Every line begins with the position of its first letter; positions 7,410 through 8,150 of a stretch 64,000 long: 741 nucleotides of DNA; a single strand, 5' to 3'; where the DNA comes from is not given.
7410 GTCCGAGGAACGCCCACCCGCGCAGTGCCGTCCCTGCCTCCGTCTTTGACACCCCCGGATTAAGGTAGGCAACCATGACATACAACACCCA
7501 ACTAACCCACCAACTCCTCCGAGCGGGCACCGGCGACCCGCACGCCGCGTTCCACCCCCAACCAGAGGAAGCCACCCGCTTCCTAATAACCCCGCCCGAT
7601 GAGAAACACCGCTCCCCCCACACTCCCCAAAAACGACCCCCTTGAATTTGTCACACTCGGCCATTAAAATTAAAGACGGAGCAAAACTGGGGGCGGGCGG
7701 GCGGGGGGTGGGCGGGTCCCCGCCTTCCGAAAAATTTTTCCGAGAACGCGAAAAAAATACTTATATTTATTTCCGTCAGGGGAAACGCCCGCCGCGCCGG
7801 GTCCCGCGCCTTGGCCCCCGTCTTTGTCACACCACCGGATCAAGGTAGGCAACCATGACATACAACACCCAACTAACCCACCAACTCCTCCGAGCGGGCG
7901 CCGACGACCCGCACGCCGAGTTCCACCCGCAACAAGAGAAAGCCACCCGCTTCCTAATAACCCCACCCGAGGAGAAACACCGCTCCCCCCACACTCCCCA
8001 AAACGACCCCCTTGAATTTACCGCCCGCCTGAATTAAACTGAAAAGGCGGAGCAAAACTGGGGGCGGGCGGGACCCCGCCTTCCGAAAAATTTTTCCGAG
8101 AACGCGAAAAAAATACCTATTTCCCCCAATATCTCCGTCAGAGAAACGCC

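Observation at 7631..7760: Arrays A and B share a roughly 130-nt core (promoter hexamers + G-quadruplex-capable tract + A5T5 palindrome) in opposite orientations, each aimed at its downstream gene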

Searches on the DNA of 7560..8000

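Call 70: search_rna_families(source=window, start=7560, end=8000, threshold=evalue, max_evalue=1)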
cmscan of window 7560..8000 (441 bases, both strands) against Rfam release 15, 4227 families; matches with E-value up to 1: 1.
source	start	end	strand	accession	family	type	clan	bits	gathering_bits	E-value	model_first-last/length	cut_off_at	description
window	7667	7840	-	RF00690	MIR408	Gene; miRNA;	-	17.4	64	0.13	1-126/126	no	MIR408 microRNA precursor family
